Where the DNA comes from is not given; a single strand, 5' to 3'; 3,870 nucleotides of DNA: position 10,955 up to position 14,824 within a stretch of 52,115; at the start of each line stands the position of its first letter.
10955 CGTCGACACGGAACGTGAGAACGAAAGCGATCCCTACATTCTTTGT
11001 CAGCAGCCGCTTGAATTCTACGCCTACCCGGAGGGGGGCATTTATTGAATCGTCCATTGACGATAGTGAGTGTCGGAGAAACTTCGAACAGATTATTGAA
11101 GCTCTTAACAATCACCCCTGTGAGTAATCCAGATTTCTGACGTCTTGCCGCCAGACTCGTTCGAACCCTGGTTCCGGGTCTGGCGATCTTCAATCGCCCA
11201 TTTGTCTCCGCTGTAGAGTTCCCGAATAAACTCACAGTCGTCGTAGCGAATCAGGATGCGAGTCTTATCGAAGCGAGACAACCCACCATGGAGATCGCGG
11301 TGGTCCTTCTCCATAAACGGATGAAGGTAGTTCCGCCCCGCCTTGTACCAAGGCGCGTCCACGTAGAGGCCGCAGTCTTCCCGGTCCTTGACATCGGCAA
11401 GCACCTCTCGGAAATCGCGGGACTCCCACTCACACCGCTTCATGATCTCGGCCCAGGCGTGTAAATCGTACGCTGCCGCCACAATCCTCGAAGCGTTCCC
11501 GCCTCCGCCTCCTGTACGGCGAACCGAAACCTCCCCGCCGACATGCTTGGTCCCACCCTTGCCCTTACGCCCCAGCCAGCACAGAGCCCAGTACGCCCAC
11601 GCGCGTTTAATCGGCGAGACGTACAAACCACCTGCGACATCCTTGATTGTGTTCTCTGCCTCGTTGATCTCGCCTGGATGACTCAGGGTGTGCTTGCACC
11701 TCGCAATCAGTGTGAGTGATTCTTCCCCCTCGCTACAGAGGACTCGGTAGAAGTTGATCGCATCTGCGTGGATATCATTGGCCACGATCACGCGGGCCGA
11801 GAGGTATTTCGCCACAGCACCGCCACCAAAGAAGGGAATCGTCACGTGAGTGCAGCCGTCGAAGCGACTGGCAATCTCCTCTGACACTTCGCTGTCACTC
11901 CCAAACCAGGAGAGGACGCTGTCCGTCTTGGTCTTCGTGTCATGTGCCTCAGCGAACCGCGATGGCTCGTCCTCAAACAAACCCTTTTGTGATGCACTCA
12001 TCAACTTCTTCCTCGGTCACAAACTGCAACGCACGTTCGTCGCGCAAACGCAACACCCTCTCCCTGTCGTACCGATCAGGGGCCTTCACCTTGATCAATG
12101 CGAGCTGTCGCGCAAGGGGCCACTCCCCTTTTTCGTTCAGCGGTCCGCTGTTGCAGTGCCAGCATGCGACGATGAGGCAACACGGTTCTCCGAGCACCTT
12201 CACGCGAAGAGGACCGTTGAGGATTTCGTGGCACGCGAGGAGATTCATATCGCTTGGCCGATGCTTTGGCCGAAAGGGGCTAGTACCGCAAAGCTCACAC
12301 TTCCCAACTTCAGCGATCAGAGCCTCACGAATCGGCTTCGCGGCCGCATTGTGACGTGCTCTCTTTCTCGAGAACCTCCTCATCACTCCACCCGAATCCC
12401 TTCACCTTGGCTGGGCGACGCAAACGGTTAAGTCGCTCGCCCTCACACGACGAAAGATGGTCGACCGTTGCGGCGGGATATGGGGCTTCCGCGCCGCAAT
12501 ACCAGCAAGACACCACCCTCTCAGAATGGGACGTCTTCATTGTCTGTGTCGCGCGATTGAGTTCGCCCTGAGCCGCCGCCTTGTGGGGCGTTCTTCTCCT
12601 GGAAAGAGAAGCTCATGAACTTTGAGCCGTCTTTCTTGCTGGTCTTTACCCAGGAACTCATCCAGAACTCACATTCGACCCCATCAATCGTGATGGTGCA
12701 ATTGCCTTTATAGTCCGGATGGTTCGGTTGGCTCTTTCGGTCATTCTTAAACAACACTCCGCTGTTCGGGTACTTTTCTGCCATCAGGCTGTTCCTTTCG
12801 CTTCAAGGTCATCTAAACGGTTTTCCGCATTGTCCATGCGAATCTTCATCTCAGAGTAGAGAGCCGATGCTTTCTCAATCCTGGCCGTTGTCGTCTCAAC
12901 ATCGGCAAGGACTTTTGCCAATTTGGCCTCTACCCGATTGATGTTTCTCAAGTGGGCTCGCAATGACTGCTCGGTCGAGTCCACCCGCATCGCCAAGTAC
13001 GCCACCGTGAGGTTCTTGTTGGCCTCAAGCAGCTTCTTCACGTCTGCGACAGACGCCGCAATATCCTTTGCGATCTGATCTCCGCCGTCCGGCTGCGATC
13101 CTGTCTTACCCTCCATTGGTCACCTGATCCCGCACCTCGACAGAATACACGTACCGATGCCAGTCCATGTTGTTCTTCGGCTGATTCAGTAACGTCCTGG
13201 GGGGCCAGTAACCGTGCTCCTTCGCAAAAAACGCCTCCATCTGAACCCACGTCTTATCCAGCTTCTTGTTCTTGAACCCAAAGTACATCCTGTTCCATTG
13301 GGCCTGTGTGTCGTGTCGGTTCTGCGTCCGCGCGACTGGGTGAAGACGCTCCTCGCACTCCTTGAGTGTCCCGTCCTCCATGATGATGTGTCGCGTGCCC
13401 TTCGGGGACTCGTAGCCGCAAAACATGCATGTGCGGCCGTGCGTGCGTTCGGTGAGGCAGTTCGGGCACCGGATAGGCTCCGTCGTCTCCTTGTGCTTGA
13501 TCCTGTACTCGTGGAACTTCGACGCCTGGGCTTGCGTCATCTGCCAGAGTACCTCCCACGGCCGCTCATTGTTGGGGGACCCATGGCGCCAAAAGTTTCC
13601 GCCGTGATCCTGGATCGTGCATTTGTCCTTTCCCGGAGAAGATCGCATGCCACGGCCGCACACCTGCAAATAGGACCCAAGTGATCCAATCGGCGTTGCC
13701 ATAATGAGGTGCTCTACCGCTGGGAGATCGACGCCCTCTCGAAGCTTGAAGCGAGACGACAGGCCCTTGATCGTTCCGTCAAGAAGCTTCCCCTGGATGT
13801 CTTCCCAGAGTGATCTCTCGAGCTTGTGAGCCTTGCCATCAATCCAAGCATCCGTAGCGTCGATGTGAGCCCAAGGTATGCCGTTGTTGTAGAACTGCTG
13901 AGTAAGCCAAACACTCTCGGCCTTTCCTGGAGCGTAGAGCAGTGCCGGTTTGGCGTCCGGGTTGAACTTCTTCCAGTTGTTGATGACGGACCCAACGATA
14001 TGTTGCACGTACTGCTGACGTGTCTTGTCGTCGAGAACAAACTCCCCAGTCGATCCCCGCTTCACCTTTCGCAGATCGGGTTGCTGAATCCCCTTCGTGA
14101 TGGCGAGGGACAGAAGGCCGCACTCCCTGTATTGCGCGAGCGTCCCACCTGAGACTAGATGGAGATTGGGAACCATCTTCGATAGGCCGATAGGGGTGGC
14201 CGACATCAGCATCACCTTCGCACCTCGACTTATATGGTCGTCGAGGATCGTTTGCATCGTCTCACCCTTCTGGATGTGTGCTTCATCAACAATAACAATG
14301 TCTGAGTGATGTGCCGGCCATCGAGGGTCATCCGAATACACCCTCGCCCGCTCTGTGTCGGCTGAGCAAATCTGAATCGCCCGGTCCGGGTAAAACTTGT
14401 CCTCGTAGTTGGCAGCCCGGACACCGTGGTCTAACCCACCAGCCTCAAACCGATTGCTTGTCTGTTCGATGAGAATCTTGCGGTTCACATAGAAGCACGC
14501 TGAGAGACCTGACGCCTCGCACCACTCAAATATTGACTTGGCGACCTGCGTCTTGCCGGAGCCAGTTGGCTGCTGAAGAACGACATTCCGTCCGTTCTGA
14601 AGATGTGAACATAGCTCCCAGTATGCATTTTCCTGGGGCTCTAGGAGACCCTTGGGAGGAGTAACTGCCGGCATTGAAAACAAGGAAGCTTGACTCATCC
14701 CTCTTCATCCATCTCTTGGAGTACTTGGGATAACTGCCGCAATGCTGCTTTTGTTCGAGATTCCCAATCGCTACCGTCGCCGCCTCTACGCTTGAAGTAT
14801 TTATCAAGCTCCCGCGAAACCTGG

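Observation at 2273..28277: Nine copies of the bipartite motif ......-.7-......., each oriented with its downstream gene: a candidate phage-specific promoter with -24/-12-like geometry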

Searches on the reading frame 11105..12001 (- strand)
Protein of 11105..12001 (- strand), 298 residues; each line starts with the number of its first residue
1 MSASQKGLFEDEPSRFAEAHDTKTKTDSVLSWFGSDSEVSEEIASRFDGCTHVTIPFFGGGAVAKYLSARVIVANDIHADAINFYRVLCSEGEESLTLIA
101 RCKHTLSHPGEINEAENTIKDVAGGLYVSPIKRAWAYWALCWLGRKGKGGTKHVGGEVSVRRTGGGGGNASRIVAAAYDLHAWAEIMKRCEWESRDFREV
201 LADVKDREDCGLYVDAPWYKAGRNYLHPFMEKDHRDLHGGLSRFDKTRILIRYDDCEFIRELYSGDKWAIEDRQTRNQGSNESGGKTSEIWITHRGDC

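Call 10: search_protein_families(library=pfam, proteins=[window:11105-12001:-], max_evalue=0.01)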
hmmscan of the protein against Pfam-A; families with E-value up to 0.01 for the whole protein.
window:11105-12001:- (298 aa): 1 family
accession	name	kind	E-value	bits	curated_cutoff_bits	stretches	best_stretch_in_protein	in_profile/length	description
PF02086.21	MethyltransfD12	-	7.1e-13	49.3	22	1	32-273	1-249/253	D12 class N6 adenine-specific DNA methyltransferase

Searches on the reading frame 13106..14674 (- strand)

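Call 10: search_protein_families(library=pfam, proteins=[window:13106-14674:-], max_evalue=0.01)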
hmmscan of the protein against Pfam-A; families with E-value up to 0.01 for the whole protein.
window:13106-14674:- (522 aa): 5 families
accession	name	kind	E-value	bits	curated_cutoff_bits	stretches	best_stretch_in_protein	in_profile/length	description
PF04851.21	ResIII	-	5e-14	53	22.5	1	10-162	4-163/164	Type III restriction enzyme, res subunit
PF00270.35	DEAD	-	1.7e-11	44.6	26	1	21-162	7-161/167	DEAD/DEAH box helicase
PF13604.12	AAA_30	-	0.00019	21.7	27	1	27-157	16-122/191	AAA domain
PF00271.37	Helicase_C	-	0.0025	18.5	23.5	1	311-345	75-109/110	Helicase conserved C-terminal domain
PF01695.23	IstB_IS21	-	0.0083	16.1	24.1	0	22-73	86-136/238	IstB-like ATP binding protein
